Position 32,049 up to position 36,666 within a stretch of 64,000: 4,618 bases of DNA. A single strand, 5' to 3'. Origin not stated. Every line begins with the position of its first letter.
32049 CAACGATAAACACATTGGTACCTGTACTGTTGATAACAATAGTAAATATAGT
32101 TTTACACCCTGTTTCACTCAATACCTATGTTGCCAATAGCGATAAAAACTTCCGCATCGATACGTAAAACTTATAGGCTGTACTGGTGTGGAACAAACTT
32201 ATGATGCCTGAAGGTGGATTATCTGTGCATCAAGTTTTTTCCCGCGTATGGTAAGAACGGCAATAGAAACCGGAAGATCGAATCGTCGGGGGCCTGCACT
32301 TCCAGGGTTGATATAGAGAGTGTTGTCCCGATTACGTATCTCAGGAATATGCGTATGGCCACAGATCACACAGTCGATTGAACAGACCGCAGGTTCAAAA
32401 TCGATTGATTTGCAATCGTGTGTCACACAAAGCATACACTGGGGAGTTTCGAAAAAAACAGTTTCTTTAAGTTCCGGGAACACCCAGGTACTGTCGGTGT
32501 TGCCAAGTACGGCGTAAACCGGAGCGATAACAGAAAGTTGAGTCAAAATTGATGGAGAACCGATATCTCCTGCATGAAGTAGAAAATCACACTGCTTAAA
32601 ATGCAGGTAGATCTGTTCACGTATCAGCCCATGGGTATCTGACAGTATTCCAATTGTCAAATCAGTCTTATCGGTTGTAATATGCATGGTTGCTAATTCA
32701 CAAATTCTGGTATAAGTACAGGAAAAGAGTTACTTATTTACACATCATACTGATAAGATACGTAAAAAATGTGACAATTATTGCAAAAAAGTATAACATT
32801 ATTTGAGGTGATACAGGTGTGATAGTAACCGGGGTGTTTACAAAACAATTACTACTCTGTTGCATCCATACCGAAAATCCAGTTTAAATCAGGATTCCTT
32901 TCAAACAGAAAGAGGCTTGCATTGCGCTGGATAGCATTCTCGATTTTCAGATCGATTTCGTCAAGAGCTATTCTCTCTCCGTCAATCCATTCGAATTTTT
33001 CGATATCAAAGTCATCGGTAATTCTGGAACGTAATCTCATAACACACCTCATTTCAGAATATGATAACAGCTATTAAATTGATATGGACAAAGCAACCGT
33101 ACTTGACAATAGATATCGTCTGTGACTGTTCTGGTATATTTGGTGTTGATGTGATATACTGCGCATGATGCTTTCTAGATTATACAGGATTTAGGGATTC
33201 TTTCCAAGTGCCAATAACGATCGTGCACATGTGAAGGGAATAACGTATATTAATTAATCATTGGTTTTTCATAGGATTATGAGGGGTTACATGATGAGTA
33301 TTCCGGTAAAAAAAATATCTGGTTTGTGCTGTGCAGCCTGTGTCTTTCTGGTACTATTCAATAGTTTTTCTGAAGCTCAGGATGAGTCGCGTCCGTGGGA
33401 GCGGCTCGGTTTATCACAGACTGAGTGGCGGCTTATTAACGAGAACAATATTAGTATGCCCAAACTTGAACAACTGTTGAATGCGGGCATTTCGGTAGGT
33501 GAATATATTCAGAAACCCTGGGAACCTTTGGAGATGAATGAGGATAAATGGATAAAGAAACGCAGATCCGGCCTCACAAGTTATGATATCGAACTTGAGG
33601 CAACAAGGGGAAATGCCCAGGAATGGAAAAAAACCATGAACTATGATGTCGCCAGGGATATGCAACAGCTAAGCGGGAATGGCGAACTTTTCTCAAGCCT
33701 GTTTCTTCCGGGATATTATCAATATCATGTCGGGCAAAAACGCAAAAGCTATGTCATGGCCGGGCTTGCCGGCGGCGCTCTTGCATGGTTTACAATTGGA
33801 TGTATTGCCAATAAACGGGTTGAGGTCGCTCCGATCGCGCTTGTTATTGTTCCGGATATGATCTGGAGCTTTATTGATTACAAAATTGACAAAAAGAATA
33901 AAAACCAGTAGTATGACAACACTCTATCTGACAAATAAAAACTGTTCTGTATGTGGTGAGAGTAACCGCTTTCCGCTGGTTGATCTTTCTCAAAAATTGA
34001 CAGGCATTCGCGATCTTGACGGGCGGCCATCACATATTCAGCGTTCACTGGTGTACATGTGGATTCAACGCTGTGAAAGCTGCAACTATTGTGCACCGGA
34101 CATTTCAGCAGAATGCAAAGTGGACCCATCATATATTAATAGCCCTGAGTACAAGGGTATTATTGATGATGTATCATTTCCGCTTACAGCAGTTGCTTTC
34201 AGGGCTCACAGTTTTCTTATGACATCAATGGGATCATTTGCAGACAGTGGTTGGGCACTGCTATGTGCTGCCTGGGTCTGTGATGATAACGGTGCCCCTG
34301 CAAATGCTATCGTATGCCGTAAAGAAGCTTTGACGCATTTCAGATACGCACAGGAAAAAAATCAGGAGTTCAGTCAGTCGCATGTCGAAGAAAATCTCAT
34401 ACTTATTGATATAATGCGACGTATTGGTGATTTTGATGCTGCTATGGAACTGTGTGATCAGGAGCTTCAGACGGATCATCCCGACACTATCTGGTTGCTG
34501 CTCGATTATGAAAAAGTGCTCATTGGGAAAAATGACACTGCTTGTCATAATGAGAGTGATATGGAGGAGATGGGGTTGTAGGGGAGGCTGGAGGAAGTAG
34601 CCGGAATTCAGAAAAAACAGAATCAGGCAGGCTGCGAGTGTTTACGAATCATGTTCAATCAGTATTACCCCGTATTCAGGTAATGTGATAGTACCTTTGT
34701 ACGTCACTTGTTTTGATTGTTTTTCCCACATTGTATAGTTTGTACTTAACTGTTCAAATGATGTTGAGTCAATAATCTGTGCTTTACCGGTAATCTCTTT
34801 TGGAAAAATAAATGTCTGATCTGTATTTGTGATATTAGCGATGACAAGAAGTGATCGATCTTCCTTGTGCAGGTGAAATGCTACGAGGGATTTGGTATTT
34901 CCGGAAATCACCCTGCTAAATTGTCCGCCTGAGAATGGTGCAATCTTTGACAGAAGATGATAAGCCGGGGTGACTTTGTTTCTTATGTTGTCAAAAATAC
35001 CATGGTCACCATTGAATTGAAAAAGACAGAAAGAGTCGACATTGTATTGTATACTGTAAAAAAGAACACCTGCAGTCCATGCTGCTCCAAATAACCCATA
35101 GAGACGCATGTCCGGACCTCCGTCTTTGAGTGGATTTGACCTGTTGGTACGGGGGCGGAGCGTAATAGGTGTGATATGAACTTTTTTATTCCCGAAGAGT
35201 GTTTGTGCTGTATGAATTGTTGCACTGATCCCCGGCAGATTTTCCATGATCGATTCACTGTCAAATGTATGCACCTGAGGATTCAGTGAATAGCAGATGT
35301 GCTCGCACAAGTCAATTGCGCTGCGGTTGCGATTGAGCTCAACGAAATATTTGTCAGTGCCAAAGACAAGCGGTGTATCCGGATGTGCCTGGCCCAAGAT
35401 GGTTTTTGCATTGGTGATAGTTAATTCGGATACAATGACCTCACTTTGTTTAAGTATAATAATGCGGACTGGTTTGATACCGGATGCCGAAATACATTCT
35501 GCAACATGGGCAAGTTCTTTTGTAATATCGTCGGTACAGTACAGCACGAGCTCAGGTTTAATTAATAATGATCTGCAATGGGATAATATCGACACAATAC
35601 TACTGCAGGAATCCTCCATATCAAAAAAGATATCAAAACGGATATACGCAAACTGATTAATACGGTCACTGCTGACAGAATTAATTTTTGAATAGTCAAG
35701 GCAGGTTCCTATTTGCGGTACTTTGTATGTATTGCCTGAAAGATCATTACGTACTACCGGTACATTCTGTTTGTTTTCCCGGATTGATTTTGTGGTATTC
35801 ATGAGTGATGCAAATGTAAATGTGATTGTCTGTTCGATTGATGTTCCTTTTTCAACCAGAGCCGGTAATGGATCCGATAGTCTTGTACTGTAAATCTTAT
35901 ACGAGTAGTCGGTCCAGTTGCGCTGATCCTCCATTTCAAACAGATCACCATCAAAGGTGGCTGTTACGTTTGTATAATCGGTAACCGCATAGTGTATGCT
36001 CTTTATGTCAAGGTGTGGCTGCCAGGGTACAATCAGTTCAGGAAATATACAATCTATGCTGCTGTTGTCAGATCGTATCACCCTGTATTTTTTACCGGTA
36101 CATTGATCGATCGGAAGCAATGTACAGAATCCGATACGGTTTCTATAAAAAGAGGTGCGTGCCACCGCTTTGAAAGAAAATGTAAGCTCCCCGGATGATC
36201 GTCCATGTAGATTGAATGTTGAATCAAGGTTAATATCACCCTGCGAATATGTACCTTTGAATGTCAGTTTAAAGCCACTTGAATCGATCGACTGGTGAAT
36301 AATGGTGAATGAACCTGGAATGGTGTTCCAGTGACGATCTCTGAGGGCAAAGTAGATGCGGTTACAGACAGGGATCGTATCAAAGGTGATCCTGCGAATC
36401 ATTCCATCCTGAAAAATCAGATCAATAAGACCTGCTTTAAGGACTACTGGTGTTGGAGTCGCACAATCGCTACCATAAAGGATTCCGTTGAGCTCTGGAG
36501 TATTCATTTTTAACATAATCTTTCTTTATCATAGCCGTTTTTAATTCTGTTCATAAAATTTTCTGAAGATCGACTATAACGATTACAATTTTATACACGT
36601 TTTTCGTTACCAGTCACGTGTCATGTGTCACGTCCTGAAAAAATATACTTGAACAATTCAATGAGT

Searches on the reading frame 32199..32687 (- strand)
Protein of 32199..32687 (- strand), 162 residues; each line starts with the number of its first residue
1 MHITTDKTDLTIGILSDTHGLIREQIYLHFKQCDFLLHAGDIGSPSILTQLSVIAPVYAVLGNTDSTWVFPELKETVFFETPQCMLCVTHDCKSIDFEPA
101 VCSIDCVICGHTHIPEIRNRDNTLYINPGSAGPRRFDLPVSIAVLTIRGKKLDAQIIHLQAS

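Call 22: search_protein_families(library=pfam, proteins=[window:32199-32687:-], max_evalue=0.001)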
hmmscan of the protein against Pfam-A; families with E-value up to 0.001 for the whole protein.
window:32199-32687:- (162 aa): 2 families
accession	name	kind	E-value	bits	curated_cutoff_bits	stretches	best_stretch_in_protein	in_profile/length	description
PF12850.12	Metallophos_2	-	2.3e-31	109.3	27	1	11-148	2-152/154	Calcineurin-like phosphoesterase superfamily domain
PF00149.33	Metallophos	-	4.8e-06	27.6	21.5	0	11-70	2-72/191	Calcineurin-like phosphoesterase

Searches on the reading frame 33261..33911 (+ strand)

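Call 22: search_protein_families(library=pfam, proteins=[window:33261-33911:+], max_evalue=0.001)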
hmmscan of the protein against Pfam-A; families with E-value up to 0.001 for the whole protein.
window:33261-33911:+ (216 aa): 0 families

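Call 84: search_protein_families(library=pfam, proteins=[window:33261-33911:+], max_evalue=1)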
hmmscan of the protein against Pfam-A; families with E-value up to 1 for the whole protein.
window:33261-33911:+ (216 aa): 2 families
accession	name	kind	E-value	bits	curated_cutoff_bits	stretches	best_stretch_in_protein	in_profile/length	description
PF17382.7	Ycf70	-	0.0081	17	25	1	18-65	33-79/89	Uncharacterized Ycf70-like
PF03092.22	BT1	-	0.093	11.9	22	1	157-197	54-94/432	BT1 family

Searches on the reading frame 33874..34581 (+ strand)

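Call 22: search_protein_families(library=pfam, proteins=[window:33874-34581:+], max_evalue=0.001)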
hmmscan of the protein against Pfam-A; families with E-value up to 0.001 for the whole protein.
window:33874-34581:+ (235 aa): 0 families

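Call 84: search_protein_families(library=pfam, proteins=[window:33874-34581:+], max_evalue=1)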
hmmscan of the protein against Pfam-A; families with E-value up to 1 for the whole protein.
window:33874-34581:+ (235 aa): 2 families
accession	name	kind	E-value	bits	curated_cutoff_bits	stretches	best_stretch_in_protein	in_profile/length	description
PF13428.12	TPR_14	-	0.0028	18.6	23.5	1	172-210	2-39/44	Tetratricopeptide repeat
PF13424.12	TPR_12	-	0.21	12.2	30.1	1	187-220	26-59/77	Tetratricopeptide repeat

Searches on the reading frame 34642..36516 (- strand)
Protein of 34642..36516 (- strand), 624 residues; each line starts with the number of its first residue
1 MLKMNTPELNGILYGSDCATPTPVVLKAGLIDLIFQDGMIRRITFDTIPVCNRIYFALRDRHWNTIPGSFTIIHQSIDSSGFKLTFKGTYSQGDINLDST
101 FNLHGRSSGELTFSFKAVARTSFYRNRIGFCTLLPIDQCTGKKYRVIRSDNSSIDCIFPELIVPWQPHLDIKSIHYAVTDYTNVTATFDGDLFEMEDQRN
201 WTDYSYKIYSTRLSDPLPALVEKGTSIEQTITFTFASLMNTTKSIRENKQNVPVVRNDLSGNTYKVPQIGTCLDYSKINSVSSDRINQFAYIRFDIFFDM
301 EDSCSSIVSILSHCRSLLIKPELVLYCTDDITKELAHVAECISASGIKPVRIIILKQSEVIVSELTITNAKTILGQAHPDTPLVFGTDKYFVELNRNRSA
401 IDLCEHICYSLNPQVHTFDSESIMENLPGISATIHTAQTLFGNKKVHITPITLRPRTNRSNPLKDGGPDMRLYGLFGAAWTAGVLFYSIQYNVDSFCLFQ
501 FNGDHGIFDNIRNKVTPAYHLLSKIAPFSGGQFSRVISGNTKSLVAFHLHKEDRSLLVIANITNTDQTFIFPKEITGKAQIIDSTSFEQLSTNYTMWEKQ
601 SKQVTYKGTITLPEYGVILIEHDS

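Call 22: search_protein_families(library=pfam, proteins=[window:34642-36516:-], max_evalue=0.001)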
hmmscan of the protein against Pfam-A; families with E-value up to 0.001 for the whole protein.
window:34642-36516:- (624 aa): 0 families

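Call 84: search_protein_families(library=pfam, proteins=[window:34642-36516:-], max_evalue=1)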
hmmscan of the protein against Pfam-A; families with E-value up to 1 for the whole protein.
window:34642-36516:- (624 aa): 1 family
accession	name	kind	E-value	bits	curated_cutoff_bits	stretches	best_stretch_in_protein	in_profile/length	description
PF23915.1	SusG_C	-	0.0033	18.1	27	1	545-590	2-48/62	Alpha-amylase SusG C-terminal domain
